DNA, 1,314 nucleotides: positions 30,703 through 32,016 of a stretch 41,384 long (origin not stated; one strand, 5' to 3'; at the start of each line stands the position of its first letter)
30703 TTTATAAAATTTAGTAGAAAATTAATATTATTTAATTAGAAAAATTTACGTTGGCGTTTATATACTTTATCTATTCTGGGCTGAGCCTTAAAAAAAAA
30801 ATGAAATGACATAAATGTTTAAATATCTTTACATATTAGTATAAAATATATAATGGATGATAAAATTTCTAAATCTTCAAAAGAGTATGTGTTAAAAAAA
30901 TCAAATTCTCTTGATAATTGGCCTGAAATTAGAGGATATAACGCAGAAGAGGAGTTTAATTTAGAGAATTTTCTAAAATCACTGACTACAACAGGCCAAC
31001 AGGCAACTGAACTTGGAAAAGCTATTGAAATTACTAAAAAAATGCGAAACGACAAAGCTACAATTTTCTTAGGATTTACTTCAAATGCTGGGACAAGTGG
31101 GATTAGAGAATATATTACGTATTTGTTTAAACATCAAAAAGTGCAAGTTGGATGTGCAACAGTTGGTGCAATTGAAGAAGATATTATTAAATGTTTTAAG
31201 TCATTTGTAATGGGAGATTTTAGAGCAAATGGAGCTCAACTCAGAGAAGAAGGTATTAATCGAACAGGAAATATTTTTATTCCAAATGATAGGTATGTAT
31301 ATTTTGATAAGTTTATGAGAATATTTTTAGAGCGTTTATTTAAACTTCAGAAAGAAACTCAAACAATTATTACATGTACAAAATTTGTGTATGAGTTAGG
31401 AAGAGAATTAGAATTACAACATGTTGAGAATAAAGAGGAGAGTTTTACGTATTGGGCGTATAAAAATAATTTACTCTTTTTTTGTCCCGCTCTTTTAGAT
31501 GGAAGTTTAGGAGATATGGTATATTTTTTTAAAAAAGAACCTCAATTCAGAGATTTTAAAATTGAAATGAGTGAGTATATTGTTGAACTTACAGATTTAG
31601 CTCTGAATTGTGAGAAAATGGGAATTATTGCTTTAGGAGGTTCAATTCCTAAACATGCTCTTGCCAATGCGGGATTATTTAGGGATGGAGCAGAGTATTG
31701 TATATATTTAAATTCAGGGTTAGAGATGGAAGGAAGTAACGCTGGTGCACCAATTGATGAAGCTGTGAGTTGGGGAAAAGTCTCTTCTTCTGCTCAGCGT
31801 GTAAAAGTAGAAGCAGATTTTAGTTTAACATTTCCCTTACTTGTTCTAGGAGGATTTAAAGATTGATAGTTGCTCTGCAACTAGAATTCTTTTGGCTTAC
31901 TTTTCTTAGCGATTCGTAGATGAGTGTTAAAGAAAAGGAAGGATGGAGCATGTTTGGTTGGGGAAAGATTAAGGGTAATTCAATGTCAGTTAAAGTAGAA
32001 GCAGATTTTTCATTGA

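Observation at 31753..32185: Phased 188-bp tandem repeat holding a synonymously diverged relic of the dys 3' end: stacked integration (att-like) scars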

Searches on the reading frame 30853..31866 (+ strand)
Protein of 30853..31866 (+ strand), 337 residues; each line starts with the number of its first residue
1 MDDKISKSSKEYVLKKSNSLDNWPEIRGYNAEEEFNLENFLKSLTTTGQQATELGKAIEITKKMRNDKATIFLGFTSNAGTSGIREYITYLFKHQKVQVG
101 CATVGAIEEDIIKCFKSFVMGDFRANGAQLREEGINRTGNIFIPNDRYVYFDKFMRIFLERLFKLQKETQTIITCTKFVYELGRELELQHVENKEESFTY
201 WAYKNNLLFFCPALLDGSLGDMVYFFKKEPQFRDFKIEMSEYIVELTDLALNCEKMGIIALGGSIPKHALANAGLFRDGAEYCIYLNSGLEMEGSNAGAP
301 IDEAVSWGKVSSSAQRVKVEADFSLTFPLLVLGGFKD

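Call 10: search_protein_families(library=pfam, proteins=[window:30853-31866:+], max_evalue=0.01)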
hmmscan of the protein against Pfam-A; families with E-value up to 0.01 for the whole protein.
window:30853-31866:+ (337 aa): 1 family
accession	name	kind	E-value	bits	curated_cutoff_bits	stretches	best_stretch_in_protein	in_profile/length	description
PF01916.23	DS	-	1.6e-87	293.9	27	1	40-331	2-285/288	Deoxyhypusine synthase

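Call 12: find_encoding_contigs(protein=window:30853-31866:+, flank=10000, max_places=10)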
Protein window:30853-31866:+ (337 aa): 4 contigs read that carry it; 2 places shown.
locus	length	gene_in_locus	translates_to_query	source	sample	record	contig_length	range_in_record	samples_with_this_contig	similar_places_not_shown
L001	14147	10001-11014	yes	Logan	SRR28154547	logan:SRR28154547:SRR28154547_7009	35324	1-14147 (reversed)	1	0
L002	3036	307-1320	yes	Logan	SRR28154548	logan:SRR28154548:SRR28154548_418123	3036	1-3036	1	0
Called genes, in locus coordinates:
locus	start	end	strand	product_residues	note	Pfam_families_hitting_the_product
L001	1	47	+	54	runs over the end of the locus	-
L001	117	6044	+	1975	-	-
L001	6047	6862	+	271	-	PF02463:SMC_N (weak), PF00005:ABC_tran, PF13304:AAA_21 (faint)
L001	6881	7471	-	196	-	-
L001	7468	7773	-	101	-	-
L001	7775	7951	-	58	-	-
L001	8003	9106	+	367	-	PF01189:Methyltr_RsmB-F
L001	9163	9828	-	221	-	PF22199:FKBP26_IF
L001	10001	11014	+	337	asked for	PF01916:DS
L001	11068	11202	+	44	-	-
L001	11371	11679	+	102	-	PF18765:Polbeta, PF01909:NTP_transf_2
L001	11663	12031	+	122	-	PF01934:HepT-like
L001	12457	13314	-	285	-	PF02661:Fic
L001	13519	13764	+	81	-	-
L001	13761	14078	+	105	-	PF02452:PemK_toxin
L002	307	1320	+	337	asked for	PF01916:DS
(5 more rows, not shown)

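Call 13: find_homologous_proteins(query=window:30853-31866:+, max_evalue=1e-30)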
Query window:30853-31866:+ (337 aa): 1273 proteins with E <= 1e-30 among 2808 candidates; the best 120 are listed.
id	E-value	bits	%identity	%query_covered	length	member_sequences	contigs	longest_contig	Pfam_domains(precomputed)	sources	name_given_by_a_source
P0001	1.4e-209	713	93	100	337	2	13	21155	PF01916.24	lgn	-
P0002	1.7e-193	660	86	100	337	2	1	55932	PF01916.24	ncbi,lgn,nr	ncbi:MAG: deoxyhypusine synthase [Nanoarchaeota archaeon]|nr:deoxyhypusine synthase [Nanoarchaeota a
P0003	4.7e-189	646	85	98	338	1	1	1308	PF01916.24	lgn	-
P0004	5.7e-188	642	84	98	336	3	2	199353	PF01916.24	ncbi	ncbi:MAG: deoxyhypusine synthase [Candidatus Nanoarchaeia archaeon]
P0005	7.9e-187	638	83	99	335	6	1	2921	PF01916.24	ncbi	-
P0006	2.7e-179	614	80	99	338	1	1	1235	PF01916.24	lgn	-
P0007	1.3e-178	611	80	98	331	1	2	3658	PF01916.24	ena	-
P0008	2.8e-178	610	80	99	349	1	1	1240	PF01916.24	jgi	-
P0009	2.3e-172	591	76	100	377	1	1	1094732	PF01916.24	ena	-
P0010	6.6e-156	537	70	100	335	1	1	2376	PF01916.24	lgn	-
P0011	7.7e-153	527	69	98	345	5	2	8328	PF01916.24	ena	-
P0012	1.0e-152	526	69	99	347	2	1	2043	PF01916.24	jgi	-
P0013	1.0e-152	526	69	99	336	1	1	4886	PF01916.24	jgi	-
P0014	5.0e-152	524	69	99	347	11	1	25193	PF01916.24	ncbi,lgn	-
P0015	1.7e-151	522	69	97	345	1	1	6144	PF01916.24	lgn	-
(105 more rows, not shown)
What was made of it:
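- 30853..31866 (+): dys (deoxyhypusine synthase) coding sequence, 337 aa. Its last 32 codons are cassette 1. Pfam DS 1.6e-87 (call 10); 1273 homologues at E<=1e-30 (call 13).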

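Call 15: find_encoding_contigs(protein=P0001, flank=10000, max_places=10)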
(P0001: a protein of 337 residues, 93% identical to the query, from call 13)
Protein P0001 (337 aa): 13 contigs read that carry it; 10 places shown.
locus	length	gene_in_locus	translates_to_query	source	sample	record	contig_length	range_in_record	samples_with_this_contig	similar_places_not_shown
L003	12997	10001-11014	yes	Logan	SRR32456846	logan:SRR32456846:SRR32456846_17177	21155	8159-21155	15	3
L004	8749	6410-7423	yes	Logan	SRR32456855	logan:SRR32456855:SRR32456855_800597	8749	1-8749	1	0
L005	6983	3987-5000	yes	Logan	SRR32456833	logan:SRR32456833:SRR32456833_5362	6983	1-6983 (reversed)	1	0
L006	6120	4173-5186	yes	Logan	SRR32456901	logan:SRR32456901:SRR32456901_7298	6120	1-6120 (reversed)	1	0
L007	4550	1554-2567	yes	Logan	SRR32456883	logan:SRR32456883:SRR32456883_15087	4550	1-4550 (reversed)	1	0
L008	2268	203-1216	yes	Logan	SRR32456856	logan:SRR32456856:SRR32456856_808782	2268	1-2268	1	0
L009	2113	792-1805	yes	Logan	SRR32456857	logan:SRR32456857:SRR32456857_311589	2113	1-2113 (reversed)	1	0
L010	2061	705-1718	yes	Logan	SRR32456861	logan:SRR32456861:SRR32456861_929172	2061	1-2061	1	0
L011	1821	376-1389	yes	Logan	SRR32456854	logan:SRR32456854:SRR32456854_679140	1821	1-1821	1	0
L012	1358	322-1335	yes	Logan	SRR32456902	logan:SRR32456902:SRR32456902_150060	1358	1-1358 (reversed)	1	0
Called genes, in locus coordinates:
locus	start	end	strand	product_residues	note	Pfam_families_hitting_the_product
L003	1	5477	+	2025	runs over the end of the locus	-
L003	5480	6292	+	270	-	PF02463:SMC_N (weak), PF00005:ABC_tran, PF13304:AAA_21 (faint)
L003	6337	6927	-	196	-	-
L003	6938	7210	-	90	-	-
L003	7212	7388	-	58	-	-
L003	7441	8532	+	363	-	PF01189:Methyltr_RsmB-F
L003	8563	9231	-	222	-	PF22199:FKBP26_IF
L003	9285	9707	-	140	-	-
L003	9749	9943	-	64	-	-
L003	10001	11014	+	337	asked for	PF01916:DS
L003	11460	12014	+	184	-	-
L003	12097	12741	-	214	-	PF13030:DUF3891 (weak)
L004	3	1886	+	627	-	?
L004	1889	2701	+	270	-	PF02463:SMC_N (weak), PF00005:ABC_tran, PF13304:AAA_21 (faint)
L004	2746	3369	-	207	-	-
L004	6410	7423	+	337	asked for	PF01916:DS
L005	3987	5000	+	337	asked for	PF01916:DS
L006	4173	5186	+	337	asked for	PF01916:DS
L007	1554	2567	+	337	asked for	PF01916:DS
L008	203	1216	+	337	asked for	PF01916:DS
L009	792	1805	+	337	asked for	PF01916:DS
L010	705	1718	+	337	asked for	PF01916:DS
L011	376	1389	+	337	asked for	PF01916:DS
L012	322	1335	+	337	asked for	PF01916:DS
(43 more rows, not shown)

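Call 16: find_encoding_contigs(protein=P0002, flank=10000, max_places=4)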
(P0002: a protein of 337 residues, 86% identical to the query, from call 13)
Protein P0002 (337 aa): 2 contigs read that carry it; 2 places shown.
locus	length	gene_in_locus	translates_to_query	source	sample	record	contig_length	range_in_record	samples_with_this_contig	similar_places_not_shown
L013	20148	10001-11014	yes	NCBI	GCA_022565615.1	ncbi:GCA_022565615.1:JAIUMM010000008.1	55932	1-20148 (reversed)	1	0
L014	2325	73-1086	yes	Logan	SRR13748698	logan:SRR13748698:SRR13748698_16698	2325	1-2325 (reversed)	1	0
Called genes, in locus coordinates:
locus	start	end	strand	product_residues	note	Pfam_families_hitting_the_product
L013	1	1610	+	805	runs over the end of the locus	-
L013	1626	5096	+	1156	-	-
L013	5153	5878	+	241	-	PF00005:ABC_tran, PF02463:SMC_N (weak), PF13304:AAA_21 (faint)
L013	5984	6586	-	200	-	-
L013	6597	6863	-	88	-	-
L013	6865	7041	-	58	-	-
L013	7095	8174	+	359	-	PF01189:Methyltr_RsmB-F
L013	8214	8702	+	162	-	PF18306:LDcluster4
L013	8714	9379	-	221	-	PF22199:FKBP26_IF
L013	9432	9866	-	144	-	-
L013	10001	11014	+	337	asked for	PF01916:DS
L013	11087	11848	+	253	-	PF10083:DUF2321, PF18742:DpnII-MboI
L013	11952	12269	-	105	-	PF01096:Zn_ribbon_TFIIS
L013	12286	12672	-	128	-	PF11969:DcpS_C, PF01230:HIT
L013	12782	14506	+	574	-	PF00834:Ribul_P_3_epim, PF02685:Glucokinase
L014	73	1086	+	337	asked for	PF01916:DS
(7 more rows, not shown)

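Call 17: find_encoding_contigs(protein=P0004, flank=10000, max_places=4)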
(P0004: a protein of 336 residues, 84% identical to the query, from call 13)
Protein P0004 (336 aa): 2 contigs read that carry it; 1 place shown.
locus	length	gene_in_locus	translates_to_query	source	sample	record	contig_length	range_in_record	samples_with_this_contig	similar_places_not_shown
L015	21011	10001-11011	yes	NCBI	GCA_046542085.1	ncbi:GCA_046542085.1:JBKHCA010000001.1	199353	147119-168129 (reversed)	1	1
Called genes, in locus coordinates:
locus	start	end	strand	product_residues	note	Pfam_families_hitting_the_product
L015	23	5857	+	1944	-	PF07495:Y_Y_Y (faint)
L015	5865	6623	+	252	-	PF00005:ABC_tran, PF02463:SMC_N, PF13304:AAA_21 (faint)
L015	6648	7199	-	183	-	-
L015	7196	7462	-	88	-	-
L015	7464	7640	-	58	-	-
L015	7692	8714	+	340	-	PF01189:Methyltr_RsmB-F, PF13847:Methyltransf_31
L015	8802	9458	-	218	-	PF22199:FKBP26_IF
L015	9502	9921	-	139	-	-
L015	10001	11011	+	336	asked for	PF01916:DS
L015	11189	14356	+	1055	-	-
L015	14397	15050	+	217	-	PF03575:Peptidase_S51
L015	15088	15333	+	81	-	-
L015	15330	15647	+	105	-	PF02452:PemK_toxin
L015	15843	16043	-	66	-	-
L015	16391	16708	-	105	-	PF07282:Cas12f1-like_TNB (faint), PF13240:Zn_Ribbon_1 (faint), PF01096:Zn_ribbon_TFIIS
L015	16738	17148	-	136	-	PF11969:DcpS_C, PF01230:HIT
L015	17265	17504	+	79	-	-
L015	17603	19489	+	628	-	-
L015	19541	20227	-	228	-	PF01912:eIF-6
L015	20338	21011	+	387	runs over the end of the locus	PF01555:N6_N4_Mtase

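Call 25: find_related_loci(query=window:30853-31866:+, collection=genome_contigs, flank=10000)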
Query window:30853-31866:+ (337 aa) in genome_contigs; peptide patterns used: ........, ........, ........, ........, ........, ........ (x = any residue, [..] = any of these).
56 stretches matched a pattern; 13 encode a relative of the query (tblastn E <= 1e-3); 13 distinct loci.
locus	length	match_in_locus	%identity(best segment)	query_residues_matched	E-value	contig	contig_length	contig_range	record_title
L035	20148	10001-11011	86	1-337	0e+0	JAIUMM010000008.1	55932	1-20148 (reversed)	MAG: Nanoarchaeota archaeon isolate PBR18_bin24 bin24.contig0007, whole genome shotgun sequence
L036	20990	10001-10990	84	8-337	0e+0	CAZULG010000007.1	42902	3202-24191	MAG TPA_asm: uncultured Methanosarcinales archaeon isolate SRP252850_co1_174 genome assembly, contig: NODE_1337_length_4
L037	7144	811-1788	70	9-336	7e-158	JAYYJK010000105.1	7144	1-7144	MAG: Nanoarchaeota archaeon isolate DS_MAG177 DS_MAG177_0105, whole genome shotgun sequence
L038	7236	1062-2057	69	3-336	1e-156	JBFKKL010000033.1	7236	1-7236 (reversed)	MAG: Candidatus Woesearchaeota archaeon isolate Mix_sand21.2022.07.Z.49 k141_2635072_length_7236_cov_7.0000, whole genom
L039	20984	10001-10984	69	6-335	1e-156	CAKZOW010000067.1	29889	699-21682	MAG TPA_asm: uncultured archaeon isolate ERR2094169_bin.99_CONCOCT_v1.1_MAG genome assembly, contig: ERZ650157.1030, who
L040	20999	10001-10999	67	3-336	4e-156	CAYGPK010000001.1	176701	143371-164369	MAG TPA_asm: uncultured Methanosarcinales archaeon isolate ERP117304_co1_69 genome assembly, contig: NODE_97_length_1767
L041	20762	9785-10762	71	9-336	3e-155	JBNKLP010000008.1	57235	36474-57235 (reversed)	MAG: Candidatus Nanoarchaeia archaeon isolate H1H2.bin.12.permissive NODE_8_length_57235_cov_6.381154, whole genome shot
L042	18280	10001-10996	67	2-335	1e-153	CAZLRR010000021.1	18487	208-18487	MAG TPA_asm: uncultured Methanosarcinales archaeon isolate SRP252850_co1_135 genome assembly, contig: NODE_5484_length_1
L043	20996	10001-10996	67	3-336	4e-153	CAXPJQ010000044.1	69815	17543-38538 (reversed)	MAG: Bdellovibrionales bacterium isolate 02um_A1B0718_5.38 genome assembly, contig: k127_1181280, whole genome shotgun s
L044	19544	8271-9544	69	3-336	3e-151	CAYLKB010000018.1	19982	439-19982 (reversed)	MAG TPA_asm: uncultured Methanosarcinales archaeon isolate SRP141376_co5_31 genome assembly, contig: NODE_6527_length_19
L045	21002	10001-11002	65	3-336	1e-149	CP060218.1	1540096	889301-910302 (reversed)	MAG: Candidatus Woesearchaeota archaeon isolate HK-STAS-Nano-1 chromosome, complete genome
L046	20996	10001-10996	60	2-336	3e-134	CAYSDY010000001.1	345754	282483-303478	MAG TPA_asm: uncultured Methanosarcinales archaeon isolate SRP241326_co3_193 genome assembly, contig: NODE_12_length_345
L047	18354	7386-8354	49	16-336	2e-107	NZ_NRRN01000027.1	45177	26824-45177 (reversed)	Halorhodospira abdelmalekii strain DSM 2110 scaffold0027, whole genome shotgun sequence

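Call 37: find_encoding_contigs(protein=P0009, flank=10000, max_places=3)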
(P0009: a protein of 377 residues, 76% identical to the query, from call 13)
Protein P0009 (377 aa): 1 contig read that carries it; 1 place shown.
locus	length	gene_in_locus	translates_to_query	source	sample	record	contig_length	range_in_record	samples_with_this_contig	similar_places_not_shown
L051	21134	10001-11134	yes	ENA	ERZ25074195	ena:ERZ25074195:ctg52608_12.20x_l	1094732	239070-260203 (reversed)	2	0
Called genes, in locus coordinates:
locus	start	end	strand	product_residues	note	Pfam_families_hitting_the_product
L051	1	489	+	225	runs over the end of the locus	-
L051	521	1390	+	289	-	-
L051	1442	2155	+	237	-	PF00702:Hydrolase (weak), PF13419:HAD_2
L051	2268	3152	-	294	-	PF01609:DDE_Tnp_1, PF13612:DDE_Tnp_1_3 (weak)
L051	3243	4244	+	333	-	PF14582:Metallophos_3 (faint), PF00149:Metallophos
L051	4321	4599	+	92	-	-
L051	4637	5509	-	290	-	-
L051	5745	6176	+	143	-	PF01467:CTP_transf_like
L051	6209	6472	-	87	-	-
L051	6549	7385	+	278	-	PF13646:HEAT_2, PF03130:HEAT_PBS (faint), PF13646:HEAT_2 (weak)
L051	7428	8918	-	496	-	PF01406:tRNA-synt_1e, PF09334:tRNA-synt_1g (faint), PF09190:DALR_2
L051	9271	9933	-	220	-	PF22199:FKBP26_IF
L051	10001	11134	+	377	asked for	PF01916:DS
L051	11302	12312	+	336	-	PF00145:DNA_methylase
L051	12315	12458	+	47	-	-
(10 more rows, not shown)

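Call 38: find_encoding_contigs(protein=P0005, flank=10000, max_places=4)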
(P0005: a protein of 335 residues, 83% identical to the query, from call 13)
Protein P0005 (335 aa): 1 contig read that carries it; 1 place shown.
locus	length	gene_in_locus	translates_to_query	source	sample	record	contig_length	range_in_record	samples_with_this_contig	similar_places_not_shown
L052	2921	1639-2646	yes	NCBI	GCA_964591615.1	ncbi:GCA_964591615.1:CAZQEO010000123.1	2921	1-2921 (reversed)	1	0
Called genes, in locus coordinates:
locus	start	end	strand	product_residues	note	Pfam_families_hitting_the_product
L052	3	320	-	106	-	?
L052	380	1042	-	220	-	PF22199:FKBP26_IF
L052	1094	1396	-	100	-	-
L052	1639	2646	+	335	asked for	PF01916:DS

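Call 39: find_encoding_contigs(protein=P0007, flank=10000, max_places=4)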
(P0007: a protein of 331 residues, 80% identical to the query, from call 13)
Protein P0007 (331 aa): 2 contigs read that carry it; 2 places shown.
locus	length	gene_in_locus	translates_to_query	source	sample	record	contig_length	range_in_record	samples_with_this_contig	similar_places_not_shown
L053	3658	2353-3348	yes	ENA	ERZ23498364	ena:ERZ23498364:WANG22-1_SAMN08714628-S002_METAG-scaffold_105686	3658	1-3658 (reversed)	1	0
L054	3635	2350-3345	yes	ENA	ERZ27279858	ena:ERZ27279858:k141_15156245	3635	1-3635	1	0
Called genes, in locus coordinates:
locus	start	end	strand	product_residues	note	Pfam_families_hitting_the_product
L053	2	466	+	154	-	?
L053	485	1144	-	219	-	PF22199:FKBP26_IF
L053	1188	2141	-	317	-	-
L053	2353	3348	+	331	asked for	PF01916:DS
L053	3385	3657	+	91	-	?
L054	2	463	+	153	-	?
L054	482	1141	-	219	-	PF22199:FKBP26_IF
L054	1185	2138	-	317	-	-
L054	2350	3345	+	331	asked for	PF01916:DS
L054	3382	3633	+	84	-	?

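Call 59: search_protein_families(library=pfam, proteins=[L003:11460-12014:+, L003:12097-12741:-, L015:11189-14356:+], max_evalue=0.001)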
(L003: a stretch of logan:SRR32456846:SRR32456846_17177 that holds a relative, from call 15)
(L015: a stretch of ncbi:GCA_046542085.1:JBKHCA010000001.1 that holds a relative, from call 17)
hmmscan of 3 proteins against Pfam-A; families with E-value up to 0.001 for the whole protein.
L003:11460-12014:+ (184 aa): 0 families

L003:12097-12741:- (214 aa): 1 family
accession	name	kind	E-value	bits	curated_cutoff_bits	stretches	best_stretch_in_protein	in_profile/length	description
PF13030.11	DUF3891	-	1.3e-07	32.1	24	0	116-184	138-207/219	Protein of unknown function (DUF3891)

L015:11189-14356:+ (1055 aa): 0 families

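Call 68: find_related_loci(query=A2, collection=viral_contigs, flank=10000)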
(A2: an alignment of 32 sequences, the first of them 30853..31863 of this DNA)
Query A2 (337 aa) in viral_contigs; peptide patterns used: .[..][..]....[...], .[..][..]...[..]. (x = any residue, [..] = any of these).
76 stretches matched a pattern, but none encodes a relative of the query by tblastn (E <= 1e-3).
